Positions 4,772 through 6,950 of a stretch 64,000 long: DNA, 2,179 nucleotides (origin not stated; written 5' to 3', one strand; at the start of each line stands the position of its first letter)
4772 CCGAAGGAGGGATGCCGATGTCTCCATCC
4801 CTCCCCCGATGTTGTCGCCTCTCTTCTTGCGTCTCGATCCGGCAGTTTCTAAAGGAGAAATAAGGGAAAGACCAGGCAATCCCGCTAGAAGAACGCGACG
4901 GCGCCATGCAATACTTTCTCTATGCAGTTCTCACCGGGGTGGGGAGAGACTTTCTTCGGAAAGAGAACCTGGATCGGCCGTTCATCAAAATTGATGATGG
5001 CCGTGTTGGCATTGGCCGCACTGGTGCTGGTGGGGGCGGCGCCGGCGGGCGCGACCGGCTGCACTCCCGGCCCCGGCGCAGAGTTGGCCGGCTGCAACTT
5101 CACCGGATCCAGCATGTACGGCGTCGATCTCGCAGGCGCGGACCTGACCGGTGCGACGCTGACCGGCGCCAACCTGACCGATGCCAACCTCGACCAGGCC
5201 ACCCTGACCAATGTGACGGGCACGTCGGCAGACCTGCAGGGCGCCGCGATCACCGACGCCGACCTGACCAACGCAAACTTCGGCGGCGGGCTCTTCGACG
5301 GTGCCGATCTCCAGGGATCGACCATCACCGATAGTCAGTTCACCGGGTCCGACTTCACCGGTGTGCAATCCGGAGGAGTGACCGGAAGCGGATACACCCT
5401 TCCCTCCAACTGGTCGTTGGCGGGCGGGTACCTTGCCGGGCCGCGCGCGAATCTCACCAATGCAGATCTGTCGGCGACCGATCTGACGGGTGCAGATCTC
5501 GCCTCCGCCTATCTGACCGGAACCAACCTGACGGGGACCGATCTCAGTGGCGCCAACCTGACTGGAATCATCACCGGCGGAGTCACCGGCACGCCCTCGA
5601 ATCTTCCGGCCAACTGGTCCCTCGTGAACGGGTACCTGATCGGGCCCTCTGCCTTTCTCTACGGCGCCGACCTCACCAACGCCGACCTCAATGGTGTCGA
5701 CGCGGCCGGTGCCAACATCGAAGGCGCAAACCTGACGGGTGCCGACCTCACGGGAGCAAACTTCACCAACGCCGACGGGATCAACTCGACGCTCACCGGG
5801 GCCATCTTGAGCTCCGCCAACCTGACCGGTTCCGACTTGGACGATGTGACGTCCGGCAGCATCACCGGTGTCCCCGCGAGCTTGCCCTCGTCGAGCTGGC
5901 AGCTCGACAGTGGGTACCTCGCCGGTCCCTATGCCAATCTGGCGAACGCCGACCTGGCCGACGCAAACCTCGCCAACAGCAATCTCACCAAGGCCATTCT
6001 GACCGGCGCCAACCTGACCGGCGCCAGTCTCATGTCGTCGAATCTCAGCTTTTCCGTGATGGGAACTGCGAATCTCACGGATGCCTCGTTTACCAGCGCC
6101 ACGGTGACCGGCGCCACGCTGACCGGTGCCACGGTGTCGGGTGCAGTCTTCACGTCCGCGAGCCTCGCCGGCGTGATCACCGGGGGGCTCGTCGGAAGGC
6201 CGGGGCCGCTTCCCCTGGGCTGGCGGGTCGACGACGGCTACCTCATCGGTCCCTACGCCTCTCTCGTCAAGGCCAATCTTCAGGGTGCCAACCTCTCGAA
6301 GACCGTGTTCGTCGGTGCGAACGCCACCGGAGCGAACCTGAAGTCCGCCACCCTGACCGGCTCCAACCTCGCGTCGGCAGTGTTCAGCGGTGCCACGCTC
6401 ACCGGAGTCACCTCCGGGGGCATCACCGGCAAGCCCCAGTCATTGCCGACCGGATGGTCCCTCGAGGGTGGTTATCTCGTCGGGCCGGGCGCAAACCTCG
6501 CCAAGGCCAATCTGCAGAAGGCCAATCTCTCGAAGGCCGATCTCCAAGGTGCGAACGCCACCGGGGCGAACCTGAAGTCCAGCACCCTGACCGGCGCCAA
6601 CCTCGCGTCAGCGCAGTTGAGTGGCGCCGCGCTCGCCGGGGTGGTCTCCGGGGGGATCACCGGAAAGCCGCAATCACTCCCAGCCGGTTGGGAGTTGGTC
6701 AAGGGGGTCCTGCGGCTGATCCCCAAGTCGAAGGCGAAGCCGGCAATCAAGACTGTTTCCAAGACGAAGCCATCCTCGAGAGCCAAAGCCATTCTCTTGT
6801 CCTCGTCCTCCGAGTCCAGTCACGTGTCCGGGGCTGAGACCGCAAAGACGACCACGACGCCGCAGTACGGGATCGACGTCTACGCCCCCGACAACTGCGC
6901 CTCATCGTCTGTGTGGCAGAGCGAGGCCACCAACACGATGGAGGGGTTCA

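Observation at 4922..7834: Secreted pentapeptide-repeat array fused to the GH-like domain, with a regular higher-order module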

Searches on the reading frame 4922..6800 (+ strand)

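Call 16: search_solved_structures(query=window:4922-6800:+, max_evalue=0.001, show_alignments=0)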
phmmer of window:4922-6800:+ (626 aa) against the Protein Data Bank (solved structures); distinct sequences matched with E-value up to 0.001: 25.
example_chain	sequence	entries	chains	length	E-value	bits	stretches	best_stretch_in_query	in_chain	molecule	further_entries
4yfo_A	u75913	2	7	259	3.4e-22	81.8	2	428-578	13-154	beta1_ex1 | 6beta1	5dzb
5dqa_A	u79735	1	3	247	2.3e-19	72.4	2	50-127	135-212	t3284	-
5di5_A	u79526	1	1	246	2.7e-19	72.2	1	68-119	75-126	beta1 t801 loop variant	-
4yei_A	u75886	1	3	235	4.1e-19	71.6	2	428-578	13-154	beta1mut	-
4yc5_A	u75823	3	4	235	7.6e-19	70.7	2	428-578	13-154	beta1 | beta1 protein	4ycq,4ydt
5dn0_A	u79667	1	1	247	5.6e-18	67.9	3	244-301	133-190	beta1 t1555 loop variant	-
5dns_A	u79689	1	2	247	6.1e-18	67.7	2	51-127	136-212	t1428 beta1 loop design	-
5dra_A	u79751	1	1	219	1.9e-16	62.8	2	62-148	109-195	3beta1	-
3du1_X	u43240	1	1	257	4.4e-16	61.6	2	246-381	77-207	All3740 protein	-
2j8k_A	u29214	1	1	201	2.3e-13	52.6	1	61-131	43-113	NP275-NP276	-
2o6w_A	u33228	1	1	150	8.6e-09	37.5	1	526-569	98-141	Repeat Five Residue (Rfr) protein or pentapeptide repeat protein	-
2j8i_A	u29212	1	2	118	2.5e-08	36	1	60-131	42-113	NP275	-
3n90_A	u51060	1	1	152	8.7e-08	34.2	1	46-148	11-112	Thylakoid lumenal 15 kDa protein 1, chloroplastic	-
6omx_A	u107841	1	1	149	1.5e-07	33.5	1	176-214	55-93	Alr5209 protein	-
2bm4_A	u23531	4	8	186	3.3e-07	32.3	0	70-114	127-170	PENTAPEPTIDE REPEAT FAMILY PROTEIN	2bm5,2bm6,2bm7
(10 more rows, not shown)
